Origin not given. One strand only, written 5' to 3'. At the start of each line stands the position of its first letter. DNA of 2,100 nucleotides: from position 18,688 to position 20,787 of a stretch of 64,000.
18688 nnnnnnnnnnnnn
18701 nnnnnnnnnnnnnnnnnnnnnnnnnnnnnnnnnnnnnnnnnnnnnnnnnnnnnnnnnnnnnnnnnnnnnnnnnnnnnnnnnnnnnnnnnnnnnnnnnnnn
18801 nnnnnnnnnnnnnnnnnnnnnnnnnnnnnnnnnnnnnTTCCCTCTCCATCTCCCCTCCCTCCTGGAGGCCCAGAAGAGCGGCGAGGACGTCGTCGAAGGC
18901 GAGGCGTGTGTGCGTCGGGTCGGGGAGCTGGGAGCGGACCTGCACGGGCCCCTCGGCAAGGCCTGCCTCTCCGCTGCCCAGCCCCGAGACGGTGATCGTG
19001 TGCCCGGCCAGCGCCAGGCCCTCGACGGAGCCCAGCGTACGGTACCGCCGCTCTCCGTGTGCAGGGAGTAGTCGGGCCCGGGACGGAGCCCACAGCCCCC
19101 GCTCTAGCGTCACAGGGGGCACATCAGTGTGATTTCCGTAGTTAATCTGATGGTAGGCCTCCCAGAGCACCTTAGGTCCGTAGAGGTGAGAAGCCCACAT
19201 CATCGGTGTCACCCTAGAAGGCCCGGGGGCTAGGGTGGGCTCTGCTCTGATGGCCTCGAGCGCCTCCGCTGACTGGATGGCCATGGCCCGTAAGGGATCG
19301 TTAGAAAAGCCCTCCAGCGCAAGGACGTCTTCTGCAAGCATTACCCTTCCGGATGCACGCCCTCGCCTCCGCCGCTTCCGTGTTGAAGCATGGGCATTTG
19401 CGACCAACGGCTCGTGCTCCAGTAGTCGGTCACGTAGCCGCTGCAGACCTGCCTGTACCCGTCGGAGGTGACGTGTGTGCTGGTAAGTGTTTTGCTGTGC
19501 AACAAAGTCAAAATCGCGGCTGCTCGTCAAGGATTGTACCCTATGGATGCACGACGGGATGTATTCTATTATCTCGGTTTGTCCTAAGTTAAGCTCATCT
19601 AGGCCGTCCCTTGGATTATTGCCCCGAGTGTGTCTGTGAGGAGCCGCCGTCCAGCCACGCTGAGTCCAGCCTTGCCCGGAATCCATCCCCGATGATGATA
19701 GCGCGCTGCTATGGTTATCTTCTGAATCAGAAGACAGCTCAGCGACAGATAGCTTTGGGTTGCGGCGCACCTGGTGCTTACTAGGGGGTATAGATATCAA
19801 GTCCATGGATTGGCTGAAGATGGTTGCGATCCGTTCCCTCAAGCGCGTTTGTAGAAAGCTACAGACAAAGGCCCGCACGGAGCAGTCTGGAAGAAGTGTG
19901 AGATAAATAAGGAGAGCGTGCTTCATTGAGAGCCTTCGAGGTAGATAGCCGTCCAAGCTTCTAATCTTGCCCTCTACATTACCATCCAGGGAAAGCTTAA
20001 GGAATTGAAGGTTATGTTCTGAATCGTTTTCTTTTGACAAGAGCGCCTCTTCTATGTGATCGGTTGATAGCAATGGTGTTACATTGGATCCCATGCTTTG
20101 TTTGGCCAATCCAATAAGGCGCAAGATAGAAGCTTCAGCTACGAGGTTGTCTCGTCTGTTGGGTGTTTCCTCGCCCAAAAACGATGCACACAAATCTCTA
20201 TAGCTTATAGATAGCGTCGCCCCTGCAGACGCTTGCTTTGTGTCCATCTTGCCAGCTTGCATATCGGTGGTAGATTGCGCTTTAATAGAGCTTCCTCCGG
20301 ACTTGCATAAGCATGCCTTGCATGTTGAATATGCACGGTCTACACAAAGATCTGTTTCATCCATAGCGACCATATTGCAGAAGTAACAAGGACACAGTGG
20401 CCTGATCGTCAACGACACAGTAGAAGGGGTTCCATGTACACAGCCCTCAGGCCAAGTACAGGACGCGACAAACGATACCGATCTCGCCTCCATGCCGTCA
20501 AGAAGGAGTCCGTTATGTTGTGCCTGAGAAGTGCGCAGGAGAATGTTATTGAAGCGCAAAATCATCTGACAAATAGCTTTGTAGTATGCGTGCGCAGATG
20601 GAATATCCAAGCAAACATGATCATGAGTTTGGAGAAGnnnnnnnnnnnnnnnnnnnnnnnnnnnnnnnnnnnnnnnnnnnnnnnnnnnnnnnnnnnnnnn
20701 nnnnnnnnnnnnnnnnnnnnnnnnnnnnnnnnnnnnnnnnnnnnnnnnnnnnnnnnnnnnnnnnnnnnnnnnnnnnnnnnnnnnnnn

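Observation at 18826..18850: Outer palindrome junction lies inside the last codons of the 1228/1239-aa gene, giving two C-terminal variants and a TAA-ATG gene abutment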

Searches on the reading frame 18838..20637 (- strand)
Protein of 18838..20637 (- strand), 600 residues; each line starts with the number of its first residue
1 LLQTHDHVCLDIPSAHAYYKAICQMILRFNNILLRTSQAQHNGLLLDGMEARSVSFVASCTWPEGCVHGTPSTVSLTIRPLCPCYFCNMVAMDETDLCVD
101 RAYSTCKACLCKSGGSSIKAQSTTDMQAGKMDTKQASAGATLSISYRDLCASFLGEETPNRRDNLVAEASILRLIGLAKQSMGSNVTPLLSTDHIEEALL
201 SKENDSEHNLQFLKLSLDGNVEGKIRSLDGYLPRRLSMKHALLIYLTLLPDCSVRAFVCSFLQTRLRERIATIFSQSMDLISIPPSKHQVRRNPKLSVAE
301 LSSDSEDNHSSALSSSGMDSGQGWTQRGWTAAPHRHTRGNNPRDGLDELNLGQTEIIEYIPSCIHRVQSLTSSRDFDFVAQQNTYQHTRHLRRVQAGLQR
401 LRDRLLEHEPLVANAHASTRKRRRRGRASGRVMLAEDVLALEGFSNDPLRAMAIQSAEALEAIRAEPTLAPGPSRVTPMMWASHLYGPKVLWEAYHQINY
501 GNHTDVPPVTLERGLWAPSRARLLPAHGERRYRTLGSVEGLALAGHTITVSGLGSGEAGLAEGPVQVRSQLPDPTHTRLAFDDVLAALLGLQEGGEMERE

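Call 90: search_protein_representatives(protein=window:18838-20637:-)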
Query: 600 residues. Proteins with E-value up to 0.001 (for the whole library): 2; up to 1e-10: 2; up to 1e-30: 1. The best 2 are listed.
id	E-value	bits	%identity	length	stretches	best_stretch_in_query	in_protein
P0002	2.3e-286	967.5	71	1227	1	1-600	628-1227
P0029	7.5e-20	87.5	34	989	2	352-588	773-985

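Call 93: list_cluster_members(proteins=[P0029])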
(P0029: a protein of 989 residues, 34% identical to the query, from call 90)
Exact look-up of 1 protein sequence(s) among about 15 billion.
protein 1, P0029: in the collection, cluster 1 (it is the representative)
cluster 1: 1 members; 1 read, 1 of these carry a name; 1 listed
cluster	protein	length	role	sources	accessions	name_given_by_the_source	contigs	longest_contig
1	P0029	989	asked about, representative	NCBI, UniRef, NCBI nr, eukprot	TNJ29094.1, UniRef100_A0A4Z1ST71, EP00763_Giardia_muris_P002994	hypothetical protein GMRT_12945 [Giardia muris] | Uncharacterized protein n=1 Tax=Giardia muris TaxID=5742 RepID=A0A4Z1ST71_GIAMU | TNJ29094.1 hypothetical protein GMRT_12945 [Giardia muris]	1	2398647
